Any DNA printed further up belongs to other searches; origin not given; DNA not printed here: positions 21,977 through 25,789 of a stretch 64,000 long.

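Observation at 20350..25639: SulP/STAS anion transporter co-transcribed with a 1170-aa protein of unknown function, possibly a PPi-type PEPCK-like carboxylase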

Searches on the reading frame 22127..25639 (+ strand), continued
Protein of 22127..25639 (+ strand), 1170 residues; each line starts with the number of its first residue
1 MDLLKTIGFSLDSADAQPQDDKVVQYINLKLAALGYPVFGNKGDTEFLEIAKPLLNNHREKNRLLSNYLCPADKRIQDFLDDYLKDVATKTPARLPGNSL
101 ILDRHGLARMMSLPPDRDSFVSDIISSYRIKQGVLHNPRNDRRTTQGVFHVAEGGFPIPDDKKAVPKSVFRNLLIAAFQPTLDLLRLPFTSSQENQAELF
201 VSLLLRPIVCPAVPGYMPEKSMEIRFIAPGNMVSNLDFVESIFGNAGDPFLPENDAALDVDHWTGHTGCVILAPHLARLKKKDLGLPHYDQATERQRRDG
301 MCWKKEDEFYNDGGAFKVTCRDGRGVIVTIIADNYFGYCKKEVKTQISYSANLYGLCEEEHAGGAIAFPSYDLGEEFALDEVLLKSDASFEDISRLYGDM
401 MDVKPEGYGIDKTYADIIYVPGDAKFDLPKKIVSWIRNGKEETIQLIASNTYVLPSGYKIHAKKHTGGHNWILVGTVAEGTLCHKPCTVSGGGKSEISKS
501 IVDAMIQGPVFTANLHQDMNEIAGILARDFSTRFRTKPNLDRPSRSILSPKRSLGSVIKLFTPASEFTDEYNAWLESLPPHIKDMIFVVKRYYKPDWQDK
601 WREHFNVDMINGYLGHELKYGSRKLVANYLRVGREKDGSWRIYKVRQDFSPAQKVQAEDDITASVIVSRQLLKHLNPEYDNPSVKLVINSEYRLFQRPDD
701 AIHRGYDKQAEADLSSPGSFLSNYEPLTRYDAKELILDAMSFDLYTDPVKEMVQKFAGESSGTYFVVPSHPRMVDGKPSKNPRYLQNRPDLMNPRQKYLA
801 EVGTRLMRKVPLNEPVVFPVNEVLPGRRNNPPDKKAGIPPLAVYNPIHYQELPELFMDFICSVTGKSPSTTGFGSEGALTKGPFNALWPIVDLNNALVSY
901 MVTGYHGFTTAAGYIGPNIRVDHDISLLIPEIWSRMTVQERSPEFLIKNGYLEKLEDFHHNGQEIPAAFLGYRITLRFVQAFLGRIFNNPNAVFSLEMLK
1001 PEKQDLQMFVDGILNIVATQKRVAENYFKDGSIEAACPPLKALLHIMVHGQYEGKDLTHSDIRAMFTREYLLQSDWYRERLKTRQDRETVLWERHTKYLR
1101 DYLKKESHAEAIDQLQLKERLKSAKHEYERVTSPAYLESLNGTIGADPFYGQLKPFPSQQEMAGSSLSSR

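Call 19: find_related_loci(query=A1, collection=genome_contigs, flank=6000)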
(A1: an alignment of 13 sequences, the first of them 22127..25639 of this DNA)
Query A1 (1170 aa) in genome_contigs; peptide patterns used: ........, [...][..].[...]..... (x = any residue, [..] = any of these).
599 stretches matched a pattern (row limit reached: there are more); 591 encode a relative of the query (tblastn E <= 1e-3); the best 80 are kept; 80 distinct loci.
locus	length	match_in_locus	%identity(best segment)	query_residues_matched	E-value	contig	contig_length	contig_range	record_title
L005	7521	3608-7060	66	1-1156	0e+0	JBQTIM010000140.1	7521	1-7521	MAG: Elusimicrobiota bacterium isolate SAR259 c_000000172532, whole genome shotgun sequence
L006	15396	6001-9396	65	20-1153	0e+0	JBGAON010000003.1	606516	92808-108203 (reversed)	MAG: Elusimicrobiota bacterium isolate MAG_MBR_H10.43 MBRH10-43_opera_contig_42, whole genome shotgun sequence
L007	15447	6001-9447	63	1-1149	0e+0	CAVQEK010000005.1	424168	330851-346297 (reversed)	MAG: uncultured Cytophagales bacterium isolate MFD02416.bin.1.44 genome assembly, contig: contig_28388, whole genome sho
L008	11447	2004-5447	62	1-1149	0e+0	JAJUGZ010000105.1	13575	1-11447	MAG: Bacteroidota bacterium isolate bin51 k141_405158_length_13575_cov_200.3833, whole genome shotgun sequence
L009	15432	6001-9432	62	1-1148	0e+0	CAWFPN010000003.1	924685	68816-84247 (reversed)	MAG: uncultured Verrucomicrobiae bacterium isolate MFD01689.bin.2.73 genome assembly, contig: contig_34219, whole genome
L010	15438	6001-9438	61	5-1149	0e+0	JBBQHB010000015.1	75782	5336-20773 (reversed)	MAG: Bacteroidales bacterium isolate Co_metawrap_927 Cmw_927_k141_20900952_length_75782_cov_13.9993, whole genome shotgu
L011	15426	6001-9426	63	1-1151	0e+0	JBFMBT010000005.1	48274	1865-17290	MAG: Verrucomicrobiota bacterium isolate MAG171 MAG171_5, whole genome shotgun sequence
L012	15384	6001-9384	62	19-1149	0e+0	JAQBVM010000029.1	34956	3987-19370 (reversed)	MAG: Verrucomicrobia bacterium isolate casp150-mb.181 NODE_3213_length_34956_cov_0.091517, whole genome shotgun sequence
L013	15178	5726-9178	61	1-1150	0e+0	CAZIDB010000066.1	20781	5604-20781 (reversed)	MAG TPA_asm: uncultured Melioribacter sp. isolate binchicken_co20_358 genome assembly, contig: NODE_5073_length_20781_co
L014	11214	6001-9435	61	5-1149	0e+0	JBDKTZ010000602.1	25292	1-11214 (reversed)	MAG: Prolixibacteraceae bacterium isolate 7_bin.104_R1 c_000000584654, whole genome shotgun sequence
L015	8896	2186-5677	60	1-1167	0e+0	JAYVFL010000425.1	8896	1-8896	MAG: Abditibacterium sp. isolate GL44_UP_concoct_128_sub GL44_UP_concoct_128_sub_424, whole genome shotgun sequence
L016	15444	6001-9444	60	1-1149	0e+0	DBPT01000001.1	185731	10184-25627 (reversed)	MAG TPA_asm: Prolixibacteraceae bacterium UBA1413 UBA1413_contig_2507, whole genome shotgun sequence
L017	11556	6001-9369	62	22-1149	0e+0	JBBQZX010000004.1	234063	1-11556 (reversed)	MAG: Chthoniobacterales bacterium isolate Co_metawrap_2259 Cmw_2259_k141_9673375_length_234063_cov_15.9997, whole genome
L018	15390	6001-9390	61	20-1153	0e+0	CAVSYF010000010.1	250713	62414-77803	MAG: Bryobacterales bacterium isolate MFD05512.bin.2.53 genome assembly, contig: contig_13343, whole genome shotgun sequ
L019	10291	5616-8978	60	22-1153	0e+0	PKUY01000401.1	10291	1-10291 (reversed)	MAG: Acidobacteria bacterium isolate palsa_295 73.20120500_P38.14_contig_7116, whole genome shotgun sequence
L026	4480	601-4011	60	11-1148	0e+0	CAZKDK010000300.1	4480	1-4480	MAG TPA_asm: uncultured Opitutaceae bacterium isolate binchicken_co50_396 genome assembly, contig: NODE_29999_length_448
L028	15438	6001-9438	59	5-1150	0e+0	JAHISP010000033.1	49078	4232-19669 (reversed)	MAG: Bacteroidetes bacterium isolate MM_PC_MetaG.mb.18 MM_PC_MetaG.mb.18_k141_677012, whole genome shotgun sequence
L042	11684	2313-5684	60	14-1148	0e+0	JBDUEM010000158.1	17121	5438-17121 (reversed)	MAG: Bryobacteraceae bacterium isolate cluster4_bin.95 NODE_6701_length_17121_cov_7.898101, whole genome shotgun sequenc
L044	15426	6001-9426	60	2-1148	0e+0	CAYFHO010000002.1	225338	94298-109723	MAG TPA_asm: uncultured Verrucomicrobiota bacterium isolate ERP003628_co2_164 genome assembly, contig: NODE_14_length_22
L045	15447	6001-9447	58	7-1148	0e+0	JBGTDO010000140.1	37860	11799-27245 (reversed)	MAG: Akkermansiaceae bacterium isolate JTS-RE145 k141_9869712, whole genome shotgun sequence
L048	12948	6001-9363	59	23-1148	0e+0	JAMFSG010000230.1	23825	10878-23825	MAG: Verrucomicrobia bacterium isolate NGEE_A_bin31 k127_1065138, whole genome shotgun sequence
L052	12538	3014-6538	58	3-1170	0e+0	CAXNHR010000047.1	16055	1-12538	MAG: Luteolibacter sp. isolate LE-05nov19-39 genome assembly, contig: LE-05nov19-C5530, whole genome shotgun sequence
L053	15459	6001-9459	58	2-1148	0e+0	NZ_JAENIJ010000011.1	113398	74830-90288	Luteolibacter pohnpeiensis strain KCTC 22041 scaffold_11_113399, whole genome shotgun sequence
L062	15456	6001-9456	59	1-1148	0e+0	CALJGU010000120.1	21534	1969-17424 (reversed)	MAG: uncultured Opitutales bacterium isolate S4_Bin_Bin_94_1 genome assembly, contig: c_000002426234, whole genome shotg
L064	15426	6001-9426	59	1-1148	0e+0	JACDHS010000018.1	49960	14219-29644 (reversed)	MAG: Verrucomicrobia bacterium isolate MGR_bin444 SD2911_NODE_82_length_49960_cov_2.297173, whole genome shotgun sequenc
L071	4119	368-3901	57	1-1170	0e+0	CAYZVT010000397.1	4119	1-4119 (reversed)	MAG TPA_asm: uncultured Pirellulales bacterium isolate SRP263527_co1_258 genome assembly, contig: NODE_20657_length_4119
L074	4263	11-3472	58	2-1148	0e+0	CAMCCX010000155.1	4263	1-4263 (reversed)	MAG: Akkermansia muciniphila isolate MaE-09apr19-150 genome assembly, contig: MaE-09apr19-C49822, whole genome shotgun s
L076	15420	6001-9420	59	2-1148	0e+0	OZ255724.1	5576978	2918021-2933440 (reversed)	MAG: Bryobacteraceae bacterium isolate 178ae825-108d-4cf7-8cc9-22d6e0a7415b genome assembly, chromosome: 1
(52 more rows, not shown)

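Call 34: find_encoding_contigs(protein=P0001, flank=10000, max_places=3)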
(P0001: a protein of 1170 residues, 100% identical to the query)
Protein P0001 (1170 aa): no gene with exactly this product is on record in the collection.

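Call 45: find_encoding_contigs(protein=P0005, flank=6000, max_places=1)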
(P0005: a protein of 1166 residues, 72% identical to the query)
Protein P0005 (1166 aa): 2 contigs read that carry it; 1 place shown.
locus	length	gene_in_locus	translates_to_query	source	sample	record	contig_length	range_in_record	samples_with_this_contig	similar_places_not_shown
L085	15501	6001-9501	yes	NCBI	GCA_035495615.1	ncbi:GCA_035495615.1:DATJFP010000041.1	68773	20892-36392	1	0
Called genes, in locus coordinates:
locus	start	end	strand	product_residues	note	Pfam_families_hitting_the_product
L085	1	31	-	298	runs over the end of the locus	-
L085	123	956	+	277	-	-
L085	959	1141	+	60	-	-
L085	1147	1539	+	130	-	PF07027:DUF1318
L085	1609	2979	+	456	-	PF07690:MFS_1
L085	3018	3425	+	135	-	PF02566:OsmC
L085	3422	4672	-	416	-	PF00890:FAD_binding_2 (faint), PF01266:DAO (faint), PF03486:HI0933_like, PF07992:Pyr_redox_2, PF12831:FAD_oxidored (weak), PF13738:Pyr_redox_3 (faint), PF22780:HI0933_like_1st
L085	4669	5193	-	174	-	-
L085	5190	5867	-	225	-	-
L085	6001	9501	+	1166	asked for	PF26300:PEPCK_PPi_lobe_2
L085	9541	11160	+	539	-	PF03372:Exo_endo_phos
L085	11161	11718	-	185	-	PF00578:AhpC-TSA, PF08534:Redoxin (weak), PF00255:GSHPx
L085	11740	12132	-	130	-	PF00072:Response_reg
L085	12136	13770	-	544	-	PF00989:PAS, PF08448:PAS_4 (weak), PF13188:PAS_8, PF13426:PAS_9, PF00989:PAS, PF13188:PAS_8 (weak), PF13426:PAS_9, PF02518:HATPase_c, +4 more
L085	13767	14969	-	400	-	PF00072:Response_reg (weak), PF00512:HisKA, PF02518:HATPase_c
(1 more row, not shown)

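Call 46: find_encoding_contigs(protein=P0013, flank=6000, max_places=1)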
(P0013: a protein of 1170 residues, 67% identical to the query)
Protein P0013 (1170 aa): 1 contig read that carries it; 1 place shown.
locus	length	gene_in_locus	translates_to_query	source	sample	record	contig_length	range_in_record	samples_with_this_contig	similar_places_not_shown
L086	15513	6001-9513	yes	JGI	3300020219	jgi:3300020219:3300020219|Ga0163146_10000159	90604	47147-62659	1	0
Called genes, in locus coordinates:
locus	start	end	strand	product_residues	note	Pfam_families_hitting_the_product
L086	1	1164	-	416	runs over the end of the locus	PF00109:ketoacyl-synt, PF02801:Ketoacyl-synt_C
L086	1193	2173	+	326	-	-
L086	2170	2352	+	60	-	-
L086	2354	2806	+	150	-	PF07027:DUF1318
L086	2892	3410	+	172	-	PF04306:DUF456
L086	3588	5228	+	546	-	PF00005:ABC_tran, PF02463:SMC_N (faint), PF13304:AAA_21 (weak), PF12848:ABC_tran_Xtn, PF00005:ABC_tran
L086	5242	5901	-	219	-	PF13489:Methyltransf_23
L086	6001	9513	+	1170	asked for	PF26300:PEPCK_PPi_lobe_2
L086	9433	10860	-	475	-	PF00128:Alpha-amylase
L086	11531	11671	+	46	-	-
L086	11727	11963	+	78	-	-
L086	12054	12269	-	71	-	-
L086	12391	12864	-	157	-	PF01641:SelR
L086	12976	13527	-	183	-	PF00072:Response_reg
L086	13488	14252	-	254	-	PF01790:LGT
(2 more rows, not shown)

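Call 47: find_encoding_contigs(protein=P0006, flank=6000, max_places=1)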
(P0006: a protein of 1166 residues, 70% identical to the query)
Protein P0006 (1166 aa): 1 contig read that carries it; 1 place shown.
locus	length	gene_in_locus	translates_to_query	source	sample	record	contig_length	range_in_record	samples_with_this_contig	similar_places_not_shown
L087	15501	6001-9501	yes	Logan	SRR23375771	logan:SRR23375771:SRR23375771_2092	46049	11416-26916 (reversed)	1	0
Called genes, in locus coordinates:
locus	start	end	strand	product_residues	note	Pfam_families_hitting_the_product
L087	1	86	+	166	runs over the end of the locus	PF00254:FKBP_C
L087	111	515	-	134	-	PF00072:Response_reg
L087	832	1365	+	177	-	PF01841:Transglut_core, PF04473:DUF553 (weak), PF06035:Peptidase_C93 (weak)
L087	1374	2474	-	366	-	PF04773:FecR (weak)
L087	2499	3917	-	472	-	PF13431:TPR_17 (faint), PF13174:TPR_6 (faint), PF13424:TPR_12 (faint), PF13428:TPR_14 (faint), PF07719:TPR_2 (faint), PF13176:TPR_7 (faint), PF13432:TPR_16 (weak), PF14559:TPR_19 (weak), +1 more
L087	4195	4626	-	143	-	-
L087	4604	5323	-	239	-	PF13489:Methyltransf_23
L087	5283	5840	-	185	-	-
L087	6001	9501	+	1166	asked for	PF26300:PEPCK_PPi_lobe_2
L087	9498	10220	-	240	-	PF05036:SPOR (weak)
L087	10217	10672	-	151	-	-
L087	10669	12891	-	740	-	PF03176:MMPL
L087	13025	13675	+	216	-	PF02085:Cytochrom_CIII (faint), PF14522:Cytochrome_C7, PF14537:Cytochrom_c3_2 (weak)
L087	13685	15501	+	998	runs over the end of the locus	PF01568:Molydop_binding, PF12838:Fer4_7, PF13183:Fer4_8 (faint), PF13247:Fer4_11 (weak)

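Call 57: find_encoding_contigs(protein=P0050, flank=8000, max_places=1)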
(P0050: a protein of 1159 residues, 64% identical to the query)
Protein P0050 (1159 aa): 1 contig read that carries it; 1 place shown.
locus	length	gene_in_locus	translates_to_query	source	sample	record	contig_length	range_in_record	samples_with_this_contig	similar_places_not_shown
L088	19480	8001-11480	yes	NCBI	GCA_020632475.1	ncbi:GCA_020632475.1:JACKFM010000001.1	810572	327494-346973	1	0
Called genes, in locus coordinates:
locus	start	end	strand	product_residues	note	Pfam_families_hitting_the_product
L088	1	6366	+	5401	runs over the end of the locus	-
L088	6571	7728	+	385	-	PF00534:Glycos_transf_1, PF13692:Glyco_trans_1_4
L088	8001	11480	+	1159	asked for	PF26300:PEPCK_PPi_lobe_2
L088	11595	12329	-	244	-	PF21948:LplA-B_cat, PF03099:BPL_LplA_LipB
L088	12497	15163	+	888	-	PF00456:Transketolase_N (faint), PF17831:PDH_E1_M, PF22613:Transketolase_C_1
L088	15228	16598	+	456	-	PF00364:Biotin_lipoyl, PF25917:BSH_RND (weak), PF25984:BSH_YknX (faint), PF25997:BSH_YhbJ (faint), PF02817:E3_binding, PF00198:2-oxoacid_dh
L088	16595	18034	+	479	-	PF00890:FAD_binding_2 (weak), PF01134:GIDA (weak), PF01946:Thi4 (weak), PF07992:Pyr_redox_2, PF12831:FAD_oxidored, PF13450:NAD_binding_8, PF00070:Pyr_redox, PF02852:Pyr_redox_dim, +5 more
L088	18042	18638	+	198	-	PF09335:VTT_dom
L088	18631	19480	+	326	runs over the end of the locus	PF00389:2-Hacid_dh, PF02826:2-Hacid_dh_C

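Call 63: predict_structure(alignment_id=A1)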
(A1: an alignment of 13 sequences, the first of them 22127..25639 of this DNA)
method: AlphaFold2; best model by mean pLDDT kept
length: 1170 residues; sequences in the alignment: 13
mean_pLDDT: 55.1   pTM: 0.38
mean pLDDT of the five models: 55.1, 49.6, 48.2, 48.1, 47.4
residues with pLDDT >= 90: 24; 70-90: 343; 50-70: 292; < 50: 511
segments of 3 or more residues with pLDDT < 50: 1-20, 40-43, 57-163, 184-225, 230-268, 321-326, 335-341, 344-371, 466-468, 479-509, 607-667, 684-724, 772-789, 820-851, 864-887, 909-927, 1151-1170
pLDDT, mean of each block of 10 residues (from residue 1): 33 41 53 51 50 49 35 32 35 34 33 25 22 25 33 30 54 66 44 27 26 28 45 38 28 24 36 74 83 70 81 63 47 54 44 24 27 64 62 84 90 90 86 89 90 84 64 63 27 24 38 64 83 70 72 68 81 81 76 73 57 32 28 27 29 27 46 62 45 28 32 35 54 69 62 73 53 44 41 60 76 62 41 38 34 56 46 31 46 70 56 39 46 62 74 79 75 71 56 57 69 67 75 80 84 82 80 84 82 85 77 75 86 79 60 39 36
secondary structure, 60 per line:
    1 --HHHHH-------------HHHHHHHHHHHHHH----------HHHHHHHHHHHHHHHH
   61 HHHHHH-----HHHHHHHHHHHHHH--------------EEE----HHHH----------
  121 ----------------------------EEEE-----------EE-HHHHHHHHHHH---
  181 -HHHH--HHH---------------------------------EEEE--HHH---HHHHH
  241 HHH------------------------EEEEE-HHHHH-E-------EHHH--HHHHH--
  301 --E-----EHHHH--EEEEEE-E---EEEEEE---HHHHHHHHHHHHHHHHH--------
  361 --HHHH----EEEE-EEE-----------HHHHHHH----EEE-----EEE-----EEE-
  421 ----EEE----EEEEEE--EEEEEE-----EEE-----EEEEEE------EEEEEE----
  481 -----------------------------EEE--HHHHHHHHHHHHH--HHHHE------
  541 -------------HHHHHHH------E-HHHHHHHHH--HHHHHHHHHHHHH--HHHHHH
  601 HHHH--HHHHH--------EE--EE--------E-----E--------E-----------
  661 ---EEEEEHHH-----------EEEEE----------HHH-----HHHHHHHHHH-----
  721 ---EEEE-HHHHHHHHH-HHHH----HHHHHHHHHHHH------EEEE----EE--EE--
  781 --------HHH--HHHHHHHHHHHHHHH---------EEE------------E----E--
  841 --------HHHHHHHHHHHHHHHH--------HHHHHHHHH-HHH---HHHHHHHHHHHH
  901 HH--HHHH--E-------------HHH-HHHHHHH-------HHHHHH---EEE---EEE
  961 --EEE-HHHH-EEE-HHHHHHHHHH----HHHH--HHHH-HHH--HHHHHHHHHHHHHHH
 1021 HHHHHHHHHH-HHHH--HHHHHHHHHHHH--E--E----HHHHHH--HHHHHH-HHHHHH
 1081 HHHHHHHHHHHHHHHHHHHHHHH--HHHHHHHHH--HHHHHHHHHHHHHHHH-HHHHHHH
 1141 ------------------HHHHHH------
elements in order (helices of 4 or more, strands of 3 or more residues): H3-7 H21-34 H45-66 H72-85 E100-102 H107-110 E149-152 H167-177 H182-185 E224-227 H236-243 E268-272 H274-278 H294-298 H310-313 E316-321 E327-332 H336-352 H363-366 E371-374 E376-378 H390-396 E401-403 E409-411 E417-419 E425-427 E432-437 E440-445 E451-453 E459-464 E471-476 E510-512 H515-527 H530-533 H554-560 H569-577 H580-592 H595-604 H607-611 E664-668 E683-687 H706-715 E724-727 H729-737 H739-742 H747-758 E765-768 H794-808 E818-820 H849-864 H873-881 H889-902 H905-908 H929-935 H943-948 E952-954 E958-960 E963-965 H967-970 E972-974 H976-985 H990-993 H996-999 H1006-1030 H1032-1035 H1038-1049 H1060-1065 H1068-1073 H1075-1103 H1106-1114 H1117-1132 H1134-1140 H1159-1164

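Call 67: search_solved_structures(query=A4, max_evalue=10, show_alignments=0)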
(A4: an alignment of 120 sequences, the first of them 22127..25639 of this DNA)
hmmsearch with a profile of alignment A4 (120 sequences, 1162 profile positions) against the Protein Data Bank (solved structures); distinct sequences matched with E-value up to 10: 2.
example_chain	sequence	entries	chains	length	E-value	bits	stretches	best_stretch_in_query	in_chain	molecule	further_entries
6k31_A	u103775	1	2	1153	0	1573.3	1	20-1148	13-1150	AiPEPCK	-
8e1u_A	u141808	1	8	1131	0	1561.2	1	19-1148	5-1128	PPi-dependent PEPCK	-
